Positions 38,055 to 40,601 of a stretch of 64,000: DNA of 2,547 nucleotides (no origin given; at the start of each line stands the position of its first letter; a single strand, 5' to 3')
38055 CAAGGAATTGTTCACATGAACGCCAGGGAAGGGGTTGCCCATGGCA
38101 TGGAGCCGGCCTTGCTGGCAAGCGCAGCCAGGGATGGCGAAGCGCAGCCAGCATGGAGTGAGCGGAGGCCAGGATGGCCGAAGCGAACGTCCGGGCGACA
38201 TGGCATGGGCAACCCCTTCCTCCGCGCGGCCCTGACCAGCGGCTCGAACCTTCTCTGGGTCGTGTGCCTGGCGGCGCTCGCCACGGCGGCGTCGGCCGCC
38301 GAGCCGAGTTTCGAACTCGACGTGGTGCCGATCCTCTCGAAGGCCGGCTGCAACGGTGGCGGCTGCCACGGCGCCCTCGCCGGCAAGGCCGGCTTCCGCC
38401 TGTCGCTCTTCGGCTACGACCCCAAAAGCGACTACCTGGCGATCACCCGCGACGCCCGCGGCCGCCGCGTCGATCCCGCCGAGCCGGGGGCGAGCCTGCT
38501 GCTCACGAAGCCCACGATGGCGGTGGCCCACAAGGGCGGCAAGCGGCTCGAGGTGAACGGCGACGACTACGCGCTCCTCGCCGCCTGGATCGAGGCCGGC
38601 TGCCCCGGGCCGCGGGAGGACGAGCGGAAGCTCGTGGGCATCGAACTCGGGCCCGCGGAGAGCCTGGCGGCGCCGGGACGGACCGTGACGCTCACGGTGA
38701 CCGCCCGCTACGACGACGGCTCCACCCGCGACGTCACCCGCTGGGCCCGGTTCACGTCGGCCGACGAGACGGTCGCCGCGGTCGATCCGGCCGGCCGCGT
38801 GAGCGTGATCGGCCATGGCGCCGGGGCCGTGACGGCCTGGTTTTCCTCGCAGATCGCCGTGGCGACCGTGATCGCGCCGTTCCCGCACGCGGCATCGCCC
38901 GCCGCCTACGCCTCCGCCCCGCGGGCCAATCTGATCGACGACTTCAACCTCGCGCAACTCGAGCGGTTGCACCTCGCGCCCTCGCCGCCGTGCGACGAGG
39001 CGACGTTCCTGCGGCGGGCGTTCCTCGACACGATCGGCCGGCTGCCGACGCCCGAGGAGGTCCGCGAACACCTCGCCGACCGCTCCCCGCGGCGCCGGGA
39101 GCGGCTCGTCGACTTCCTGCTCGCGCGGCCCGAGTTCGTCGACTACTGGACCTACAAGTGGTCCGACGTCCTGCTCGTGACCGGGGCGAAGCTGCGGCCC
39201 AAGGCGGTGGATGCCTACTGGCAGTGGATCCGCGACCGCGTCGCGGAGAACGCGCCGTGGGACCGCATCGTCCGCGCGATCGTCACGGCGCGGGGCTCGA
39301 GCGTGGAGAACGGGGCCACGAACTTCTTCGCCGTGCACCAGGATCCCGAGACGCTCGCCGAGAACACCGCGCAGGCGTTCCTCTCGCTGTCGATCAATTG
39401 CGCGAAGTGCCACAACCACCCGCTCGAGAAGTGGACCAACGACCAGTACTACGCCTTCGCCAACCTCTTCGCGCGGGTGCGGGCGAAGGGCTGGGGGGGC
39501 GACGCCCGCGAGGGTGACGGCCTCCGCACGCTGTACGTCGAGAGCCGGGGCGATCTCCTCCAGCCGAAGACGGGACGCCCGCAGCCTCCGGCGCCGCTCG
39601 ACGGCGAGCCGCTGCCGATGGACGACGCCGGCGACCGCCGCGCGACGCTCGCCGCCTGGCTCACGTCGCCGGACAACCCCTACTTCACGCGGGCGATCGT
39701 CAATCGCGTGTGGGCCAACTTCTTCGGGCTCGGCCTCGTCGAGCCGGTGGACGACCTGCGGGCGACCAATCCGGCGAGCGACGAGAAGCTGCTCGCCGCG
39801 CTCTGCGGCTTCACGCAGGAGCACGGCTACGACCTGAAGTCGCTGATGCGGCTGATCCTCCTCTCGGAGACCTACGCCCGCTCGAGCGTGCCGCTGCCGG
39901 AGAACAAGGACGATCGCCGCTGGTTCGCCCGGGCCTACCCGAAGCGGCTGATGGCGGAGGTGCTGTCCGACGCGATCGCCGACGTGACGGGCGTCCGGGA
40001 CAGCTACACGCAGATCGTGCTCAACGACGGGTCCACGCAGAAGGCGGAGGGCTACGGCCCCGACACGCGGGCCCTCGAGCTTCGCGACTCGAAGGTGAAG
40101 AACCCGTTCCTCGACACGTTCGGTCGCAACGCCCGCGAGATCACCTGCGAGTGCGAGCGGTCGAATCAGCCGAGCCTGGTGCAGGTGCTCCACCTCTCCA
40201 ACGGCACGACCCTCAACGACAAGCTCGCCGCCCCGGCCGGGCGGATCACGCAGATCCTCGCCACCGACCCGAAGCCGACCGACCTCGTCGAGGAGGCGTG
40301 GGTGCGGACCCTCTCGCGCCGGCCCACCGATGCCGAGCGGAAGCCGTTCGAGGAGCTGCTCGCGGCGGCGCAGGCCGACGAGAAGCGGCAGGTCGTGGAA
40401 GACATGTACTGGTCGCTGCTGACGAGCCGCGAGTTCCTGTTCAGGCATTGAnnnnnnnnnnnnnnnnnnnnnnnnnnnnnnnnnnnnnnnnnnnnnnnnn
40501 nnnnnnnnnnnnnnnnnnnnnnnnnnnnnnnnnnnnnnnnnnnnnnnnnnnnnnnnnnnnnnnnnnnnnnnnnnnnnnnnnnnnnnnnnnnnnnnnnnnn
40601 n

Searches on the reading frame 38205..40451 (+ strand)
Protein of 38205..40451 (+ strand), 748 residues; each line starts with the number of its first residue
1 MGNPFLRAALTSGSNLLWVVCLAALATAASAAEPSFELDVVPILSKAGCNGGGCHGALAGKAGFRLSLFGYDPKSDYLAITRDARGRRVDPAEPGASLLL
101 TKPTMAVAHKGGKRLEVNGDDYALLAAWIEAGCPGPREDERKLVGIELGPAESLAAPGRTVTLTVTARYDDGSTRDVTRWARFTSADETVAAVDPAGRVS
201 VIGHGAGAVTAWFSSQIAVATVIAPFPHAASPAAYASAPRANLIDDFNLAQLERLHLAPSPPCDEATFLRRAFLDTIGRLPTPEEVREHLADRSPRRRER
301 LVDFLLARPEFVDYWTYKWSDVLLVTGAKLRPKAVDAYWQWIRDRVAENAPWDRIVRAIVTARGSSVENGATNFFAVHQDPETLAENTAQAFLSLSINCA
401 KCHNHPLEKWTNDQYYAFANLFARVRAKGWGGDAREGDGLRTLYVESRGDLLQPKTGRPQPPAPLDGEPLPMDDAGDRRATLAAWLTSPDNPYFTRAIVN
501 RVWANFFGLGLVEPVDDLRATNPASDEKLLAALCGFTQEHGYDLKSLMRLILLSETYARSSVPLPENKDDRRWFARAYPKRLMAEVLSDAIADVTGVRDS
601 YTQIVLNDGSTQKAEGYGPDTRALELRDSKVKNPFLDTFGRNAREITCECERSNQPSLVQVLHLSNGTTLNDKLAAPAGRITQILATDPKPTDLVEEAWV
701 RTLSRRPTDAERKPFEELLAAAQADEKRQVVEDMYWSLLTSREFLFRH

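Call 38: search_protein_families(library=pfam, proteins=[window:38205-40451:+])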
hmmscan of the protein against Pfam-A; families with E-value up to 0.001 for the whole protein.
window:38205-40451:+ (748 aa): 3 families
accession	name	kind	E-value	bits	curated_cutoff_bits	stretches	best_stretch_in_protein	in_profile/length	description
PF07587.16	PSD1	-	4e-47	161.1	28.5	1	478-718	1-243/244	Protein of unknown function (DUF1553)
PF07583.16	PSCyt2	-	1.4e-44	153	29.8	1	244-426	2-208/209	Protein of unknown function (DUF1549)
PF02368.24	Big_2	-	0.00031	21.1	22.8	1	146-211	5-66/79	Bacterial Ig-like domain (group 2)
